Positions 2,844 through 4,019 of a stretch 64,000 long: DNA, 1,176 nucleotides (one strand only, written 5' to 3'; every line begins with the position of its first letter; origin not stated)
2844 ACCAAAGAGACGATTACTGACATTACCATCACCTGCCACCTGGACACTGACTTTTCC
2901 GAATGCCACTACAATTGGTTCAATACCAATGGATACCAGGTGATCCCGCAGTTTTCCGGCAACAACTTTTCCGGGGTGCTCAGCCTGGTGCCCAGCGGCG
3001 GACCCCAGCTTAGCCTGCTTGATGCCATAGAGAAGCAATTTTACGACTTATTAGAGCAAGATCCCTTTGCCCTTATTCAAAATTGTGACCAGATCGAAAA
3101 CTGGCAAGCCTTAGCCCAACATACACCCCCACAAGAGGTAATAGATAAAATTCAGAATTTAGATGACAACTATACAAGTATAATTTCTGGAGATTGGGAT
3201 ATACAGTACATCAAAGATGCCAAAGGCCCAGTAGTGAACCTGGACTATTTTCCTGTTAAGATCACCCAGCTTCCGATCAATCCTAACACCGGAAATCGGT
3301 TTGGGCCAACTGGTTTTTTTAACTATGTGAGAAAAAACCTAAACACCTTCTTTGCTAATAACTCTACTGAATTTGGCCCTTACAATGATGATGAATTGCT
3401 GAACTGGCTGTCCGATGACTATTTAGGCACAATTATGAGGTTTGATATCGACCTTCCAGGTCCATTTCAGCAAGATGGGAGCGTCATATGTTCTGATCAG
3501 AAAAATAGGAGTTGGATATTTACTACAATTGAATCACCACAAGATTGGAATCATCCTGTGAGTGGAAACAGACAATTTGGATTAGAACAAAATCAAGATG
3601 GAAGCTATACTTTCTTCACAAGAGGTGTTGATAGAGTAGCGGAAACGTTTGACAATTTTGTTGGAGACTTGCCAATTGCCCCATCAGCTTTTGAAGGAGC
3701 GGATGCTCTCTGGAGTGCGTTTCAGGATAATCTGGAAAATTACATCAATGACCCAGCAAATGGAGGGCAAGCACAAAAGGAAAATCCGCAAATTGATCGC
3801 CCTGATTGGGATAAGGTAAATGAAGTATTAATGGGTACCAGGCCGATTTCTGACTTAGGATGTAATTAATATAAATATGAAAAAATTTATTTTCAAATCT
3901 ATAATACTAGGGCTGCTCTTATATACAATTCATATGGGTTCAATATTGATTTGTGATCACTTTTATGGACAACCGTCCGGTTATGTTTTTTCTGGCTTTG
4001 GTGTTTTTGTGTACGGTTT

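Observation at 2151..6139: Lipoprotein gene followed by an array of displaced C-terminal modules and unrelated small membrane proteins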

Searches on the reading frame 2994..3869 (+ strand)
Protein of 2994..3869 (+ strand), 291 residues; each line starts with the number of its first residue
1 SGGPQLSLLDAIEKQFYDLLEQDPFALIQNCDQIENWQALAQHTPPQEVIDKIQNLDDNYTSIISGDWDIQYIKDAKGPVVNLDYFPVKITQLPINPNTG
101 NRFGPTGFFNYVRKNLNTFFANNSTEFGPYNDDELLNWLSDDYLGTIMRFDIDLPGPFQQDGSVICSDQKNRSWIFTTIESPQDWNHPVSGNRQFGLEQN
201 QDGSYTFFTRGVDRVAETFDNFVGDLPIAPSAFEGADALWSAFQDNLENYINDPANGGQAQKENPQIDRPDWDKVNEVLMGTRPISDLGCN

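Call 15: search_solved_structures(query=A1, max_evalue=10, show_alignments=2)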
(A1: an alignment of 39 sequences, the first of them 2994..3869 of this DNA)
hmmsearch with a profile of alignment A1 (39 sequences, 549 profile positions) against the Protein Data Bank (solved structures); distinct sequences matched with E-value up to 10: 11.
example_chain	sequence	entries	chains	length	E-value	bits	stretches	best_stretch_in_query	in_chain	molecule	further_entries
6hyg_A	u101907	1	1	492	0.017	17.7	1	64-250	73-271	IgHG1 and IgHG4 hybrid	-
9n7g_A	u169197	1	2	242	0.088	15.3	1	189-273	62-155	Protein S100-A7 FN3 chimera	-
6fcg_A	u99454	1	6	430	0.24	13.9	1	2-101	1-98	Glycoside hydrolase, GH17 family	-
9ot8_A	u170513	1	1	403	0.57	12.6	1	160-252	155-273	FN3con-9 - FN3con-41 fusion,Galectin-3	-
4lad_B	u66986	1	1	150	0.77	12.2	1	195-250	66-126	E3 ubiquitin-protein ligase AMFR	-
8b3o_FFF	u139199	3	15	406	1.8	11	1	138-252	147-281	Attachment protein G3P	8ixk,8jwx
7jwb_D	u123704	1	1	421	2.1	10.7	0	158-246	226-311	autonomous human heavy chain variable domain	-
9hih_L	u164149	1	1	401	2.6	10.5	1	179-291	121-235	mIL-2_LN35_S4B6_LC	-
9ja5_A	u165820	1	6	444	3.5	10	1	207-267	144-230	Meiotically up-regulated gene 135 protein,SWR1 complex bromodomain subunit bdf1,Immunoglob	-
5mj3_C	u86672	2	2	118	5.8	9.3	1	199-266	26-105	ALPHABODY MA12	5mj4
8xld_B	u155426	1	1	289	5.9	9.3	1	201-252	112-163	Nanobody(Staygold-S2G10)-Nanobody(Staygold-S4F1)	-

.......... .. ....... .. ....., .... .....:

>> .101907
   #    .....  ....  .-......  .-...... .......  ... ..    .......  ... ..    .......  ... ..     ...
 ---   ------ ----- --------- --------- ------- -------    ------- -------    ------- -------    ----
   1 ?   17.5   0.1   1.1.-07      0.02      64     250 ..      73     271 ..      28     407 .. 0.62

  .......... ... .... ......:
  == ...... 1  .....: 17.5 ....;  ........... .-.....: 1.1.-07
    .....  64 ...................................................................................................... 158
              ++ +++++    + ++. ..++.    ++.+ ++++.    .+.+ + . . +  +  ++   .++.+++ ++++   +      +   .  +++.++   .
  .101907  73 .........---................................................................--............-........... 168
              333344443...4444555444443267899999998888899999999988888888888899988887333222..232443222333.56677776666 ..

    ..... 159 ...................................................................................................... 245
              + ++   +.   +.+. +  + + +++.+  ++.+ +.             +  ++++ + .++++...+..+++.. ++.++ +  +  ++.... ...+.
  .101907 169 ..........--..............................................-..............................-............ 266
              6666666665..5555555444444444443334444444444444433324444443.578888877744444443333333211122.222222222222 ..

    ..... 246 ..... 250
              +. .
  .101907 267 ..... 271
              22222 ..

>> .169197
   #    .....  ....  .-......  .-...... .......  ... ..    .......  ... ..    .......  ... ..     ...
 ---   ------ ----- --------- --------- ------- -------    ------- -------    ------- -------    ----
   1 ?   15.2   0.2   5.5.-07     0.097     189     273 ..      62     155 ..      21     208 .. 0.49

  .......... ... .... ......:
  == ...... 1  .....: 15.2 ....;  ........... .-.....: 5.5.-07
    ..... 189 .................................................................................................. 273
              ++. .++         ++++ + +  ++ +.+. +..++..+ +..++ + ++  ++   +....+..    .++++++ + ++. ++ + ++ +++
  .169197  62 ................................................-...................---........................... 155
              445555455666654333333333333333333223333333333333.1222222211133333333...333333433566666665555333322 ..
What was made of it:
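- On Colicin M-like bacteriocins: The PDB profile search gave only spurious hits (call 15).
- Tried and rejected: A PDB sequence search with the family profile gave only spurious Gly-linker hits (call 15).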

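Call 16: find_related_loci(query=A1, collection=genome_contigs, flank=8000)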
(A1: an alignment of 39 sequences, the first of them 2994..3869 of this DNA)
Query A1 (291 aa) in genome_contigs; peptide patterns used: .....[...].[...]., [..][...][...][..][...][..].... (x = any residue, [..] = any of these).
272 stretches matched a pattern; 222 encode a relative of the query (tblastn E <= 1e-3); the best 80 are kept; 80 distinct loci.
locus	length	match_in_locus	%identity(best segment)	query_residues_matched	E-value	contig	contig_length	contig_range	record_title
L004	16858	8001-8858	71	11-291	7e-134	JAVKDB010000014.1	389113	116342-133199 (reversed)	MAG: Cyclobacteriaceae bacterium isolate F3-SA18-02 k141_17449, whole genome shotgun sequence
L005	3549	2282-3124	70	12-290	9e-131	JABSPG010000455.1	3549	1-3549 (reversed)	MAG: Ekhidna sp. isolate DT_28 DT-Ekhidna-1_scaffold_455, whole genome shotgun sequence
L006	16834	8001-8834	60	19-291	3e-111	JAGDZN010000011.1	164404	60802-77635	MAG: Reichenbachiella sp. isolate FR12bac6 FR12DL_contig_2025, whole genome shotgun sequence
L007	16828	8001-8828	47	20-291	3e-84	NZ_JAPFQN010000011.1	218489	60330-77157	Mangrovivirga halotolerans strain M17 M17_ctg011, whole genome shotgun sequence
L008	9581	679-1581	44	6-291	6e-80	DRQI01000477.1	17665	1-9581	MAG TPA_asm: Flavobacteriia bacterium isolate HyVt-579 HyVt-579_k145_841903, whole genome shotgun sequence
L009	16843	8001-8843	45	9-291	6e-79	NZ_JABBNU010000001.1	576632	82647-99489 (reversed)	Marinigracilibium pacificum strain KN852 Scaffold1, whole genome shotgun sequence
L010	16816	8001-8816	48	20-290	1e-75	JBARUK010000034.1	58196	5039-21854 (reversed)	MAG: Cyclobacteriaceae bacterium isolate MFD12125_ilm_asm_bin39 k127_40666, whole genome shotgun sequence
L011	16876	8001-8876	43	9-291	2e-75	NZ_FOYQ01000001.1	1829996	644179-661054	Robiginitalea myxolifaciens strain DSM 21019, whole genome shotgun sequence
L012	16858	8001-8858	45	8-291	3e-74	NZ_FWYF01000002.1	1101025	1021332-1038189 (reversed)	Reichenbachiella faecimaris strain DSM 26133, whole genome shotgun sequence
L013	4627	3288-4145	47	12-290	5e-74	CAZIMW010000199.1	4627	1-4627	MAG TPA_asm: uncultured Flavobacterium sp. isolate binchicken_co53_166 genome assembly, contig: NODE_14579_length_4627_c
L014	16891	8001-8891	43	1-291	1e-73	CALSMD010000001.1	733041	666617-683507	MAG: uncultured Flavobacteriaceae bacterium isolate S_MB185_1 genome assembly, contig: contig_13033_partial_0_733041_S_M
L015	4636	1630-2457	47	20-291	2e-73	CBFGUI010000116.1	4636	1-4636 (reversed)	MAG TPA_asm: uncultured Flavobacteriaceae bacterium isolate SRR17295758_maxbin2_23 genome assembly, contig: ERZ23579493.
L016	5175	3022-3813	48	20-291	4e-72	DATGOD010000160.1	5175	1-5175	MAG TPA_asm: Flavobacterium sp. isolate SMAG_U10360 k141_498962, whole genome shotgun sequence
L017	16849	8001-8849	44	7-290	8e-72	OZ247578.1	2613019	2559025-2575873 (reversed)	MAG: uncultured Polaribacter sp. isolate 1a0cd118-56bb-4dac-8ac2-425798a2b3c3 genome assembly, chromosome: 1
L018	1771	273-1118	45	6-290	3e-74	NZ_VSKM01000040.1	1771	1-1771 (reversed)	Bizionia saleffrena strain HFD NODE_40_length_1771_cov_158.732, whole genome shotgun sequence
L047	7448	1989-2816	41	7-290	6e-58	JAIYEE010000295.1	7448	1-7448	MAG: Runella sp. isolate H1_MAG_00058 pond_H1_MAG_00058_000000000945, whole genome shotgun sequence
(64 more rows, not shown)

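Call 19: predict_structure(alignment_id=A1)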
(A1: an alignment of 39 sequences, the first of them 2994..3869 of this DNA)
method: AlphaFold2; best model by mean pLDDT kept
length: 291 residues; sequences in the alignment: 39
mean_pLDDT: 89.9   pTM: 0.85
mean pLDDT of the five models: 89.9, 88.2, 88.0, 87.8, 87.5
residues with pLDDT >= 90: 195; 70-90: 68; 50-70: 27; < 50: 1
segments of 3 or more residues with pLDDT < 50: none
pLDDT, mean of each block of 10 residues (from residue 1): 69 86 68 87 98 96 87 94 97 98 98 95 83 97 97 82 97 98 92 98 98 86 59 85 96 98 95 92 83 61
secondary structure, 60 per line:
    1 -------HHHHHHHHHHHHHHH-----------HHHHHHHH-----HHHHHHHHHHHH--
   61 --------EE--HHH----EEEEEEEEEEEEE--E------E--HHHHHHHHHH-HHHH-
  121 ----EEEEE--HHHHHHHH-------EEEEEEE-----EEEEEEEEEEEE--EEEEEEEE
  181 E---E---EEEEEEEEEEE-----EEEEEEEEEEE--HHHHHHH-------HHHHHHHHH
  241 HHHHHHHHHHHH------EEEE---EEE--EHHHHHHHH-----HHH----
elements in order: H8-22 H34-41 H47-58 E80-92 H105-114 H116-119 E125-129 H132-139 E147-153 E159-170 E173-181 E189-199 E205-215 H218-224 H232-252 E259-262 E266-268 H272-279
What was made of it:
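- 2151..3869 (+): Full-length family gene (572 aa). It comprises a signal peptide with an atypical lipobox (Cys17, codon 2199-2201), a hypervariable N-terminal half (about 2202-3005), a short Gly/Pro linker, and a conserved START/Bet v 1-like C-terminal domain (about 3006-3866). The domain ends in the RPDW...PISDLGC tail. The AF2 model of the C-domain has pLDDT 89.9 (call 19).
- On START / Bet v 1 / SRPBCC superfamily: The AF2 model has pLDDT 89.9 and pTM 0.85 (call 19).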

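Call 22: fold_search(model_id=the predicted structure, library=pdb)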
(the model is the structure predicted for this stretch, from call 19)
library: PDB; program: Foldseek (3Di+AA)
matches with E <= 10: 1460; with E <= 0.001: 110
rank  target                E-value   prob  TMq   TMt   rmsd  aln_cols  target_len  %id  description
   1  1qmr                  1.3e-05  1.00  0.36  0.59   5.3       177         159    8  BIRCH POLLEN ALLERGEN BET V 1 MUTANT N28T, K32Q, E45S, P108G (released 2000-10-12)
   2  4btz                  1.4e-05  1.00  0.38  0.62   4.8       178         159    7  Crystal Structure of peroxinitrite treated Major Birch Pollen Allergen Bet v 1.0101 (isoform a) (released 2014-07-02)
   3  4bk6_A                1.7e-05  1.00  0.34  0.54   5.4       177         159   11  Crystal Structure of a dimeric variant of Bet v 1 (released 2013-11-27)
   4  3e85                  1.9e-05  1.00  0.35  0.59   5.5       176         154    9  Crystal Structure of Pathogenesis-related Protein LlPR-10.2B from yellow lupine in complex with Diphenylurea (released 2009-03-03)
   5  2qim                  1.9e-05  1.00  0.34  0.56   6.1       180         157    9  Crystal Structure of Pathogenesis-related Protein LlPR-10.2B from yellow lupine in complex with Cytokinin (released 2008-04-29)
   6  5mxb                  2.4e-05  1.00  0.35  0.60   5.6       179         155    9  Crystal structure of yellow lupin LLPR-10.2B protein in complex with melatonin (released 2018-04-18)
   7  1xdf_A                2.4e-05  1.00  0.36  0.58   5.5       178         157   10  Crystal structure of pathogenesis-related protein LlPR-10.2A from yellow lupine (released 2005-02-15)
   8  1b6f_MODEL_1_A        2.7e-05  1.00  0.37  0.62   4.4       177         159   10  BIRCH POLLEN ALLERGEN BET V 1 (released 2000-01-17)
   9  5mxw                  2.7e-05  1.00  0.36  0.60   5.4       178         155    9  Crystal structure of yellow lupin LLPR-10.2B protein in complex with melatonin and trans-zeatin. (released 2018-04-18)
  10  6stb_A                3.6e-05  1.00  0.35  0.54   6.0       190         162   14  Crystal structure of the strawberry pathogenesis-related 10 (PR-10) Fra a 1.02 protein, Q64W mutant (released 2019-12-18)
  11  4z3l_A                3.9e-05  1.00  0.34  0.57   5.0       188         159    8  CRYSTAL STRUCTURE OF BIRCH POLLEN ALLERGEN BET V 1 MUTANT G26L, D69I, P90L, K97I (released 2015-11-25)
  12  4a84                  3.9e-05  1.00  0.36  0.59   5.4       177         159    7  Crystal Structure of Major Birch Pollen Allergen Bet v 1 a F30V mutant in complex with deoxycholate. (released 2012-05-30)
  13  1e09_MODEL_1_A        3.9e-05  1.00  0.36  0.58   5.1       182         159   10  Solution Structure of the Major Cherry Allergen Pru av 1 (released 2001-03-15)
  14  4bkc_A                4.4e-05  1.00  0.37  0.61   5.1       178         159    9  Crystal Structure of a unusually linked dimeric variant of Bet v 1 (released 2013-11-27)
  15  4jhg                  4.4e-05  1.00  0.34  0.55   6.0       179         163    9  Crystal Structure of Medicago truncatula Nodulin 13 (MtN13) in complex with trans-zeatin (released 2013-03-20)
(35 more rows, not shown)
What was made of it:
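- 2151..3869 (+): Foldseek gives Bet v 1/PR-10/START, E 1e-5, probability 1.0 (call 22).
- On Colicin M-like bacteriocins: The top 50 Foldseek matches are Bet v 1/START-type (call 22).
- On START / Bet v 1 / SRPBCC superfamily: Foldseek PDB gives 110 hits at E <= 1e-3, and the top 50 are all Bet v 1/PR-10/PYL/STARD10/CoxG type (call 22).
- Closest known: START / Bet v 1 / SRPBCC helix-grip superfamily. Same: The predicted fold of residues ~365-535 matches Bet v 1, PR-10, PYL, STARD10 and CoxG structures (Foldseek E 1e-5, probability 1.0, target-normalised TM about 0.6; call 22).
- The fold is that of ligand-binding START/Bet v 1/CoxG proteins (call 22).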

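Call 44: search_protein_representatives(alignment_id=A1)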
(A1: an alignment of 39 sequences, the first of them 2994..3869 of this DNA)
Query: 39 sequences, 549 profile positions. Proteins with E-value up to 0.001 (for the whole library): 4700; up to 1e-10: 2371; up to 1e-30: 1190. The best 150 are listed.
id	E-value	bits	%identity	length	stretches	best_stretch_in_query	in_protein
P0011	3.7e-170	584.3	-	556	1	2-548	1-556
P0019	1.2e-169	582.6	-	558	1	7-548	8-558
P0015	6.7e-169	580.2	-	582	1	2-548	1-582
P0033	1.2e-167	576.1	-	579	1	3-548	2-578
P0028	7.3e-167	573.5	-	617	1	16-548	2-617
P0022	1.9e-165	568.8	-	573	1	7-548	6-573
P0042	8.6e-165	566.6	-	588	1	2-548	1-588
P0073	1.3e-157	542.9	-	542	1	10-547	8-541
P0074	3.0e-157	541.7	-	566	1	9-548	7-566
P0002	3.6e-156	538.2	-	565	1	2-548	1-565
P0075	7.4e-156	537.1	-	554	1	7-548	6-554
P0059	2.3e-154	532.2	-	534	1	15-548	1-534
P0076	8.5e-154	530.3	-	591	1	4-548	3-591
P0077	1.0e-153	530.0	-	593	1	8-548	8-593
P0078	1.1e-152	526.7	-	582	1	2-548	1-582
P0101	7.3e-131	454.6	-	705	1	12-548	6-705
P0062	1.2e-126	440.8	-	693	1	7-548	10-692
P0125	6.3e-121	421.8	-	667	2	273-548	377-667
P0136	9.6e-117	408.0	-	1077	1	267-548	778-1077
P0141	5.1e-116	405.6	-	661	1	2-548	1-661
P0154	8.7e-113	395.0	-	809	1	275-548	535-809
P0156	3.4e-112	393.0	-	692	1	7-548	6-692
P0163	3.9e-109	382.9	-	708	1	4-546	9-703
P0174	1.6e-107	377.6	-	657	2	265-546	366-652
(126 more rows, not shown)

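Call 45: search_protein_families(library=pfam, proteins=[P0136, P0154, P0125, P0174, P0101, P0163, P0156, P0141], max_evalue=0.01)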
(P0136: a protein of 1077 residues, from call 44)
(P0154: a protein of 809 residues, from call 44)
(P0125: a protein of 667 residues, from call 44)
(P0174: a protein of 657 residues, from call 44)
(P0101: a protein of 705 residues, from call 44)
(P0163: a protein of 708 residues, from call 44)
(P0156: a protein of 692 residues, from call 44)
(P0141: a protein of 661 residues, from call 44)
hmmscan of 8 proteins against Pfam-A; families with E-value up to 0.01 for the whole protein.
P0136 (1077 aa): 3 families
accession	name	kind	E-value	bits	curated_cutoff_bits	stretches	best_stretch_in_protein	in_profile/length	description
PF24517.2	CBM96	-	6.6e-31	107.8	26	2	135-283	3-164/164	Carbohydrate-binding module family 96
PF18962.6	Por_Secre_tail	-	7.1e-11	42.7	27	1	30-102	1-75/75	Secretion system C-terminal sorting domain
PF17903.8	KH_KRR1_1st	-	0.00018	22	23.4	0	323-360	4-41/81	Krr1 KH1 domain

P0154 (809 aa): 0 families

P0125 (667 aa): 0 families

P0174 (657 aa): 0 families

P0101 (705 aa): 0 families

P0163 (708 aa): 0 families

P0156 (692 aa): 0 families

P0141 (661 aa): 0 families

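Call 69: search_dna_similar(query=window:2994-3869:+, collection=plasmids, mode=protein, max_evalue=0.001, max_rows=20)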
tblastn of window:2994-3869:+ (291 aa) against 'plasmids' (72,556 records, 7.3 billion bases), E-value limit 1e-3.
Records with a match: 1; places in all: 1; records where one place covers at least 80% of the query: 0.
Best place of each record, by identity: <60% 1.
By first word of the organism name: Azospirillum 1.
By predicted mobility (MOB-suite, as given by PLSDB): non-mobilizable 1.
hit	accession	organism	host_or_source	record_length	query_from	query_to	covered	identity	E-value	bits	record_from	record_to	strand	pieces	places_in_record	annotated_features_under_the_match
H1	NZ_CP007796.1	Azospirillum argentinense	Triticum aestivum L.,Root,wheat ...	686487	150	260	38%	33.3%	4e-5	52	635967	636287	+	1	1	hypothetical protein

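Call 70: search_dna_similar(query=window:2994-3869:+, collection=phages, mode=protein, max_evalue=0.001, max_rows=10)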
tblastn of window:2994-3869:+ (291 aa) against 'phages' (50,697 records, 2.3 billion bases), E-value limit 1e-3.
No match.
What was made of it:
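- Tried and rejected: Plasmids gave one distant match (calls 69, 70).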

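Call 71: get_annotated_region(hit=H1, flank=5000)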
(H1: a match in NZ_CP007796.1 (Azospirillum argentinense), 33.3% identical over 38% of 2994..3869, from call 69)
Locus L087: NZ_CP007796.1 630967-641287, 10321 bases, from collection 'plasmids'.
description: Azospirillum argentinense strain Az39 plasmid AbAZ39_p3, complete sequence
organism: Azospirillum argentinense (NCBI taxid 2970906)
taxonomy: Bacteria; Pseudomonadota; Alphaproteobacteria; Rhodospirillales; Azospirillaceae; Azospirillum; Azospirillum argentinense
host: -; source: Triticum aestivum L.,Root,wheat rhizosphere; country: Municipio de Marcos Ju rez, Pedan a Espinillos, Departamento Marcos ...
typing (MOB-suite, as given by PLSDB): non-mobilizable
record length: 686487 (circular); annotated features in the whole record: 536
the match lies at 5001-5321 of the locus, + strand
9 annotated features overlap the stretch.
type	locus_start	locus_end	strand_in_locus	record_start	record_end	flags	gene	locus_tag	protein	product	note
CDS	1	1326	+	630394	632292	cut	-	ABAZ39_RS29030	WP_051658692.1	type VI secretion system tip protein VgrG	GO:0033103 - protein secretion by the type VI secretion system [Evidence IEA]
CDS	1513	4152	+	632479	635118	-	tssH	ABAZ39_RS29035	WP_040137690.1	type VI secretion system ATPase TssH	GO:0033103 - protein secretion by the type VI secretion system [Evidence IEA]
CDS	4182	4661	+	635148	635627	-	-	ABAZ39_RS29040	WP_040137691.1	type VI secretion system tube protein Hcp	-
CDS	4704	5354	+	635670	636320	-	-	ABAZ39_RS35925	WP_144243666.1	hypothetical protein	-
CDS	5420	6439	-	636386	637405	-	tssG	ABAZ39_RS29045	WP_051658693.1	type VI secretion system baseplate subunit TssG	GO:0033103 - protein secretion by the type VI secretion system [Evidence IEA]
CDS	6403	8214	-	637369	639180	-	tssF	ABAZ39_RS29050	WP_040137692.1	type VI secretion system baseplate subunit TssF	GO:0033103 - protein secretion by the type VI secretion system [Evidence IEA]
CDS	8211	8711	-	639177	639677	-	tssE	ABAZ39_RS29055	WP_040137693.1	type VI secretion system baseplate subunit TssE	GO:0033103 - protein secretion by the type VI secretion system [Evidence IEA]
CDS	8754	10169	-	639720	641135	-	tssC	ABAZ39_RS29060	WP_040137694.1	type VI secretion system contractile sheath large subunit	GO:0033103 - protein secretion by the type VI secretion system [Evidence IEA]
CDS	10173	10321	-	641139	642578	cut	tssC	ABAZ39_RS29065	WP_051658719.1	type VI secretion system contractile sheath large subunit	GO:0033103 - protein secretion by the type VI secretion system [Evidence IEA]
